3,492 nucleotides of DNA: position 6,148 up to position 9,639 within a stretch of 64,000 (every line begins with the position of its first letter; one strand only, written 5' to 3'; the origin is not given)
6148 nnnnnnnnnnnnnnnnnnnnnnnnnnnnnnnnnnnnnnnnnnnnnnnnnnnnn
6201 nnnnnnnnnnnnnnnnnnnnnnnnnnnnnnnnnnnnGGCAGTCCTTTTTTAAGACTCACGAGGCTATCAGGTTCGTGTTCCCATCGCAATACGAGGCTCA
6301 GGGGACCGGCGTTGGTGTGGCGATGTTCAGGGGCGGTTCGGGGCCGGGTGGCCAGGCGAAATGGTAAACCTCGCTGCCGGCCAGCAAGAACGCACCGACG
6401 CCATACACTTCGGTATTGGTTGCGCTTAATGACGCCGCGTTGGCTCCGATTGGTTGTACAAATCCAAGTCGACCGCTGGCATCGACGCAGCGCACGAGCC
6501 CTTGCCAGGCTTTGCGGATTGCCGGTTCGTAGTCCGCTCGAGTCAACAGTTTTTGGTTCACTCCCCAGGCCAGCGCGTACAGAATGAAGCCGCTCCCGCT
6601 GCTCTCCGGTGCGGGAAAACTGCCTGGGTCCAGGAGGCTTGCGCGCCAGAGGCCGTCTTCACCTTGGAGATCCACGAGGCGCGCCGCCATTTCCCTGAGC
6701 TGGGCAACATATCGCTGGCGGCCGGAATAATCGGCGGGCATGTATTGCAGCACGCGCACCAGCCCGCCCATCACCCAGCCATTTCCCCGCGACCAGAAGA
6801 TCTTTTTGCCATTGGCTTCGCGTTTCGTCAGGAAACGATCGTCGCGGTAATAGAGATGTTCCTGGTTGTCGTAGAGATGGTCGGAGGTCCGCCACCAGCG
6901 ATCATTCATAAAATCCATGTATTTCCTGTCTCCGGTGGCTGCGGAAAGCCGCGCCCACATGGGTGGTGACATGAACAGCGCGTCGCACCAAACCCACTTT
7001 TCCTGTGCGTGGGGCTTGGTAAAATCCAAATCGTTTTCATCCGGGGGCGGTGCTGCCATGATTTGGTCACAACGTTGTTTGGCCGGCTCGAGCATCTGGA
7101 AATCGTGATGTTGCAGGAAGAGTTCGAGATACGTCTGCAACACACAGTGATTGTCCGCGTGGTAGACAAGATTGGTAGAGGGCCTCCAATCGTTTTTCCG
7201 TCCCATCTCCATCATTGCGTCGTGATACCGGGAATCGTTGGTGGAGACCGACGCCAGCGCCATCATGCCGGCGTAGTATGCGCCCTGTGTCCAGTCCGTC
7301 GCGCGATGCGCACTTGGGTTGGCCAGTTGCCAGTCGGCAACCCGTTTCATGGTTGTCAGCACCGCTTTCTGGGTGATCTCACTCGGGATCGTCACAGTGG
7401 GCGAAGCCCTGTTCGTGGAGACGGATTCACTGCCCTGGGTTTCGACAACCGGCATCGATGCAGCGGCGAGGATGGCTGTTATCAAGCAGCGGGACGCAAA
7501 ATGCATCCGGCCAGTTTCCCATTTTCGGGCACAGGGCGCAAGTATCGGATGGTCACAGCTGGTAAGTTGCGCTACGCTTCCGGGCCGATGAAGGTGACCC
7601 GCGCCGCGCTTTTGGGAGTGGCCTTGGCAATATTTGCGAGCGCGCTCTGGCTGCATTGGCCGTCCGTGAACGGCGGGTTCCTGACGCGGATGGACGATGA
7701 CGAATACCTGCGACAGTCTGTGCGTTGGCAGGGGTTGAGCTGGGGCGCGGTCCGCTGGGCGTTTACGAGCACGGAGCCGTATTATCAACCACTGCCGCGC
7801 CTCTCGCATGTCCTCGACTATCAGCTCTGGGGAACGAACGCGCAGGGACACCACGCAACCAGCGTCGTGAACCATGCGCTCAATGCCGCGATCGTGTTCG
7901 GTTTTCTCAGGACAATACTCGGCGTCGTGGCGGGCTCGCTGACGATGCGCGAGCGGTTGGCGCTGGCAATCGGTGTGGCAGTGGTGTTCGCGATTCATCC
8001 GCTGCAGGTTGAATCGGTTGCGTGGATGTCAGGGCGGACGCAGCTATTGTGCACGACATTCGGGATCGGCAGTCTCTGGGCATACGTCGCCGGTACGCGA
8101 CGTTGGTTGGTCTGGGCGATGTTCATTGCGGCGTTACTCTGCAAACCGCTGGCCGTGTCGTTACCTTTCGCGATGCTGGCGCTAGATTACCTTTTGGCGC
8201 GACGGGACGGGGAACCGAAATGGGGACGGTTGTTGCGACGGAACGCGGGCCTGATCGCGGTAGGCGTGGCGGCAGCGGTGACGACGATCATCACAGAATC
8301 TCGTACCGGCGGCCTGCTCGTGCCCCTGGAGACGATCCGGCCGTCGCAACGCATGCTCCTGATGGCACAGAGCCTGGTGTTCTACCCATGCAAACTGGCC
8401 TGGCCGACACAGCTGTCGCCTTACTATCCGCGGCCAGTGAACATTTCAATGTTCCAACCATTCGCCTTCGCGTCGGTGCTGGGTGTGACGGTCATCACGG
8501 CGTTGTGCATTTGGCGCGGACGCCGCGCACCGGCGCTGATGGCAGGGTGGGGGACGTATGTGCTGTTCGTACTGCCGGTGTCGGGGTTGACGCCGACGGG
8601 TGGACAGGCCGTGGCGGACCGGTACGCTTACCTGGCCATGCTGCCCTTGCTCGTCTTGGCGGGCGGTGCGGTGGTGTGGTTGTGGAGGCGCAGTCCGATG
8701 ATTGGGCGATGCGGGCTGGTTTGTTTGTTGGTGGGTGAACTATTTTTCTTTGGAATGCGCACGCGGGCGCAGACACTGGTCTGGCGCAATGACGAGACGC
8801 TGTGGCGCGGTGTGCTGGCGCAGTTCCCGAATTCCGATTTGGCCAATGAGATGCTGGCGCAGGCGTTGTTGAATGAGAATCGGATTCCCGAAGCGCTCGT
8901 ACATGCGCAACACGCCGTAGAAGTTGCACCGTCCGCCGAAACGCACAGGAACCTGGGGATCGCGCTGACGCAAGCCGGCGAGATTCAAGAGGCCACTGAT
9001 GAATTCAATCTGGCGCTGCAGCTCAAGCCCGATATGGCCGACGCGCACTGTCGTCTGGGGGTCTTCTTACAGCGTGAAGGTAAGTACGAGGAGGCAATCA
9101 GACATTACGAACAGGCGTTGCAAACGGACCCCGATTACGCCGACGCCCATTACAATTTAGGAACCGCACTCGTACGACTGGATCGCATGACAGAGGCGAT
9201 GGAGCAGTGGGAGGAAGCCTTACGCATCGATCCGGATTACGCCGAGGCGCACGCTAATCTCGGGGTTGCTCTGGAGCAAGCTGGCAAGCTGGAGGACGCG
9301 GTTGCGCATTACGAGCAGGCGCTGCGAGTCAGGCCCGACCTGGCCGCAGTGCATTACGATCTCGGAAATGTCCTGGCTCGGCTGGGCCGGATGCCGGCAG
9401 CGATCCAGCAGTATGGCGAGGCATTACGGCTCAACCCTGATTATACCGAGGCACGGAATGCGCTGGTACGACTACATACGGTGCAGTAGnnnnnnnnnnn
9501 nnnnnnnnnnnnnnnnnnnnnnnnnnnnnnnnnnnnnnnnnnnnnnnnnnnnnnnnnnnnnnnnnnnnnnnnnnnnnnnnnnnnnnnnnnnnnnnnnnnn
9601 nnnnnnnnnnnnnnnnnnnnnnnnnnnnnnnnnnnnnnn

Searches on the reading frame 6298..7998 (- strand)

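Call 20: search_protein_families(library=pfam, proteins=[window:6298-7998:-], max_evalue=0.001)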
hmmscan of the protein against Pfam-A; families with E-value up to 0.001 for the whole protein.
window:6298-7998:- (566 aa): 1 family
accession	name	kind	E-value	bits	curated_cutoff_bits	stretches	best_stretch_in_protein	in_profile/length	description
PF07470.19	Glyco_hydro_88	-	1.4e-80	271.4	26.6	1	212-547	5-351/352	Glycosyl Hydrolase Family 88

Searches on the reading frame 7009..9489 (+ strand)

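Call 20: search_protein_families(library=pfam, proteins=[window:7009-9489:+], max_evalue=0.001)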
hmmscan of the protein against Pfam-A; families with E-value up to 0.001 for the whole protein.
window:7009-9489:+ (826 aa): 25 families
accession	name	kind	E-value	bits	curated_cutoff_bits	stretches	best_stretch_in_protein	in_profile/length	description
PF13414.12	TPR_11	-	3.7e-47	158.2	26.8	5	690-724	7-41/42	TPR repeat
PF00515.34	TPR_1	-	7.9e-45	149.4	27.8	4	677-710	1-34/34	Tetratricopeptide repeat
PF07719.23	TPR_2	-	3.1e-40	133.4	27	5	677-710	1-34/34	Tetratricopeptide repeat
PF13432.12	TPR_16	-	3.8e-28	98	32.7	4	688-744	8-64/65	Tetratricopeptide repeat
PF13181.12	TPR_8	-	4e-27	92.4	25.7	3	677-710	1-34/34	Tetratricopeptide repeat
PF13431.12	TPR_17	-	1.5e-26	90.9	24.4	2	735-765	3-33/34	Tetratricopeptide repeat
PF14559.12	TPR_19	-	1.3e-24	86.7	25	3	689-749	3-63/68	Tetratricopeptide repeat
PF13424.12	TPR_12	-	6.7e-23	81.1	30.1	3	675-741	1-75/77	Tetratricopeptide repeat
PF13428.12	TPR_14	-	7.9e-23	79.1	23.5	2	683-719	7-43/44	Tetratricopeptide repeat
PF13371.12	TPR_9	-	1.8e-13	50.7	35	2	687-748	5-66/73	Tetratricopeptide repeat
PF13176.12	TPR_7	-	2.1e-13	49.6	27.9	1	682-712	4-34/36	Tetratricopeptide repeat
PF13374.12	TPR_10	-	3.9e-13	49.4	27.5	0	750-775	7-32/42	Tetratricopeptide repeat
PF24575.1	TPR_Slam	-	6.4e-12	46.3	35.2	1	684-733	54-103/104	Surface lipoprotein assembly modifier, N-terminal TPR repeats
PF25063.1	ARM_TT21_C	-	4.2e-10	40.3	35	1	655-745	107-198/209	Tetratricopeptide repeat protein 21 C-terminal ARM domain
PF13174.12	TPR_6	-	7.1e-09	36.2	26.3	0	682-709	5-32/33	Tetratricopeptide repeat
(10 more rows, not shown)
